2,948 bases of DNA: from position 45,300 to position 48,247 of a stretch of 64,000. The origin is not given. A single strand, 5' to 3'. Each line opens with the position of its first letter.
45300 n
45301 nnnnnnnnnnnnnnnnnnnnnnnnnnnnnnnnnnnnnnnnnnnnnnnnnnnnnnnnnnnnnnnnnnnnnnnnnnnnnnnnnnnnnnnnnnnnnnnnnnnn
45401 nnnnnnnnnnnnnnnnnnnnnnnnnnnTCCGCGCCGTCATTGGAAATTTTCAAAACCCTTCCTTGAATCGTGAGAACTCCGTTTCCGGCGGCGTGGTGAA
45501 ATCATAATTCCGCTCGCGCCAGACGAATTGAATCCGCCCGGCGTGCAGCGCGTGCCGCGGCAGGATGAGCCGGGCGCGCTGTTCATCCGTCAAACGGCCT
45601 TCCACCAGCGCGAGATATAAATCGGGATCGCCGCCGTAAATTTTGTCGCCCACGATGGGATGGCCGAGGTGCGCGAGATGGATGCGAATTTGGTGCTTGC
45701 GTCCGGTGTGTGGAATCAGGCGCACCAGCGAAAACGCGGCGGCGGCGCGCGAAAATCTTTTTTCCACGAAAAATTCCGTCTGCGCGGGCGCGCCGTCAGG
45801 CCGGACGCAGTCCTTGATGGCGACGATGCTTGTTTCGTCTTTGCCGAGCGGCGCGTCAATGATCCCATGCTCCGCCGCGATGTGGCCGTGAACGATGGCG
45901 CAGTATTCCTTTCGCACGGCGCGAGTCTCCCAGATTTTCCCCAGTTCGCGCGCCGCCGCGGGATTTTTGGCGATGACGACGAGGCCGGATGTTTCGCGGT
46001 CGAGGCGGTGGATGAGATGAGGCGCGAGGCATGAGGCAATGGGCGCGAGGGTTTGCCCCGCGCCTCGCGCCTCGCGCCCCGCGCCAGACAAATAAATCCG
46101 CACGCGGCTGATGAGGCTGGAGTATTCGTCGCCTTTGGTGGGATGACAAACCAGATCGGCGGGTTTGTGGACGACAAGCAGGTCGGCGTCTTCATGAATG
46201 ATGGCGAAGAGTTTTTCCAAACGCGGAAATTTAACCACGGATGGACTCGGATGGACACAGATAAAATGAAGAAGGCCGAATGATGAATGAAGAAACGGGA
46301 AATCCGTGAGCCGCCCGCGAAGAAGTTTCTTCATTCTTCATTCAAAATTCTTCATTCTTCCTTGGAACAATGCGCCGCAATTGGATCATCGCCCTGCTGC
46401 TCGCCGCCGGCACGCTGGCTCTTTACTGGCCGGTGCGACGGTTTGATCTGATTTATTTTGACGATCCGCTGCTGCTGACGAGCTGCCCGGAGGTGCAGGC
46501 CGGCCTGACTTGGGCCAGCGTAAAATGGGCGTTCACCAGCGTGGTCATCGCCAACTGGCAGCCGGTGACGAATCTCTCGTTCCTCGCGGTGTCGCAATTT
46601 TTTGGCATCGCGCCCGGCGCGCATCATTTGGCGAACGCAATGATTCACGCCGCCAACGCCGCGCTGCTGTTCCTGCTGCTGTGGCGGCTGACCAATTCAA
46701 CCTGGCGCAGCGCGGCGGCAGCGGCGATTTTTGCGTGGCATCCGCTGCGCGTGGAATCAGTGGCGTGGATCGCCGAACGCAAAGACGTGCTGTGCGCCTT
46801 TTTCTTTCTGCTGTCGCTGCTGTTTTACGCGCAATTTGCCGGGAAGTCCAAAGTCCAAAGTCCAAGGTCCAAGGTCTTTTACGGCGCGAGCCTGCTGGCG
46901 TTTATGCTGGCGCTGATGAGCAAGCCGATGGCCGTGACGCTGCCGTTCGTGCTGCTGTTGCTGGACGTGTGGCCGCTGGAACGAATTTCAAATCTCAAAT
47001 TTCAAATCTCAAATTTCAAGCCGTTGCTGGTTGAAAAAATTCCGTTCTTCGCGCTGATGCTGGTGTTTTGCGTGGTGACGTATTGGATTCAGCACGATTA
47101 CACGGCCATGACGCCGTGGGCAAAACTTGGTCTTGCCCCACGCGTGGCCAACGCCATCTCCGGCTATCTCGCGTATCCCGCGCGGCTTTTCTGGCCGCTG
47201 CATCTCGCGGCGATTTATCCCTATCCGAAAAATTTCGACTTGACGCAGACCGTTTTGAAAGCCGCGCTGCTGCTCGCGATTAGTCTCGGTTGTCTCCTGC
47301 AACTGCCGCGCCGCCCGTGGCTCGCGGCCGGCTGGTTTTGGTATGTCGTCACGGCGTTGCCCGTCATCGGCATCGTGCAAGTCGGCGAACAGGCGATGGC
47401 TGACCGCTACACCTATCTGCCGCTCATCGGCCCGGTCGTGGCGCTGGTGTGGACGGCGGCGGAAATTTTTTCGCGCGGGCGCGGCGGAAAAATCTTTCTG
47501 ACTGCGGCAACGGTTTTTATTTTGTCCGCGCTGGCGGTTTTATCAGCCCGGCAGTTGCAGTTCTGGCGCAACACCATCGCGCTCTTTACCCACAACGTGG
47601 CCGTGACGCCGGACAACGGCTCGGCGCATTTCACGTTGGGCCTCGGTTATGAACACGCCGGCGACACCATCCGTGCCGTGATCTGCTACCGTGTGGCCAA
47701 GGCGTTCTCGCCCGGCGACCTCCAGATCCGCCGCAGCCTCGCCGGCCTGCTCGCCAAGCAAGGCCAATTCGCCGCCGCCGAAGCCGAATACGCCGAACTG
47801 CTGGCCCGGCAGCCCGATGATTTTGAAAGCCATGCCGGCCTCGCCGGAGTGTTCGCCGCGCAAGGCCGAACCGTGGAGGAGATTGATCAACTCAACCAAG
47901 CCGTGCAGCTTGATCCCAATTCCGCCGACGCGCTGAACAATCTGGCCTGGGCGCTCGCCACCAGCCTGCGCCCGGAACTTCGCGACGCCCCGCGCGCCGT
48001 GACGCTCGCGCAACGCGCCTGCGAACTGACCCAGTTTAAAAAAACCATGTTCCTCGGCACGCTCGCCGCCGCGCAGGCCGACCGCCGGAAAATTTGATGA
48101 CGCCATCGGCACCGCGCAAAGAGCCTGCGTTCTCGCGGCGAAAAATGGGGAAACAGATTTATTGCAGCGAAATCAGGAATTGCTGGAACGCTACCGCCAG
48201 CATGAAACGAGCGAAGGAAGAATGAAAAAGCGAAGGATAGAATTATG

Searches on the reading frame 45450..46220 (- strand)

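Call 75: search_protein_families(library=pfam, proteins=[window:45450-46220:-])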
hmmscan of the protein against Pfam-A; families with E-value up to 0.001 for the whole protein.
window:45450-46220:- (256 aa): 1 family
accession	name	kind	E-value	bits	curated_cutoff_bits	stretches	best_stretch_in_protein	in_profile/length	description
PF00849.27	PseudoU_synth_2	-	5.9e-32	111.4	26.8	1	13-184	1-152/152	RNA pseudouridylate synthase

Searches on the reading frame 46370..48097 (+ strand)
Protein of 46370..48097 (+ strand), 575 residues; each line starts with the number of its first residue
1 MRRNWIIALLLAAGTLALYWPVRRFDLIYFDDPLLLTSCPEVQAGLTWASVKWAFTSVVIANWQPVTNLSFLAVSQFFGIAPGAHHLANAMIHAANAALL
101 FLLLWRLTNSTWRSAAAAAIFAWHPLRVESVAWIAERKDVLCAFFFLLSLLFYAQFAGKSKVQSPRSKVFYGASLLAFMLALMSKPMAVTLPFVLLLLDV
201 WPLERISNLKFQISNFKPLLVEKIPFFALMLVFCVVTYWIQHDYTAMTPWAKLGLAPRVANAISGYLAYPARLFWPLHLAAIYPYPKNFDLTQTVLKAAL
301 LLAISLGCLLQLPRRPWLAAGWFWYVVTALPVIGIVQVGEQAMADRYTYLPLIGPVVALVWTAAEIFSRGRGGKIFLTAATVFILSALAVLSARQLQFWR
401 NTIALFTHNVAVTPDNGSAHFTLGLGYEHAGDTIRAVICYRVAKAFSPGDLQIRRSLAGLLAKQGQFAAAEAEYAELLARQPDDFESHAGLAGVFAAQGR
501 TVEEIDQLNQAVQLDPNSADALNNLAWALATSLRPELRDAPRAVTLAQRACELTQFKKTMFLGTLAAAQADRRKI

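Call 75: search_protein_families(library=pfam, proteins=[window:46370-48097:+])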
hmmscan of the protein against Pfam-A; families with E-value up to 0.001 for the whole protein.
window:46370-48097:+ (575 aa): 6 families
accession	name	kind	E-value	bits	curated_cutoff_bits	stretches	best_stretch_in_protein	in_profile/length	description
PF13431.12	TPR_17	-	1.2e-10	41.3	24.4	1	509-530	3-24/34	Tetratricopeptide repeat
PF13432.12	TPR_16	-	2.7e-10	41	32.7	1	460-519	6-65/65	Tetratricopeptide repeat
PF13428.12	TPR_14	-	3.9e-09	36.7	23.5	0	453-492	3-42/44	Tetratricopeptide repeat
PF13414.12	TPR_11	-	8.8e-09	35.4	26.8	1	505-528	14-37/42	TPR repeat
PF07719.23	TPR_2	-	1.2e-07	31.8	27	0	419-449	3-33/34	Tetratricopeptide repeat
PF14559.12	TPR_19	-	4.1e-07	30.7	25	1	447-491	21-65/68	Tetratricopeptide repeat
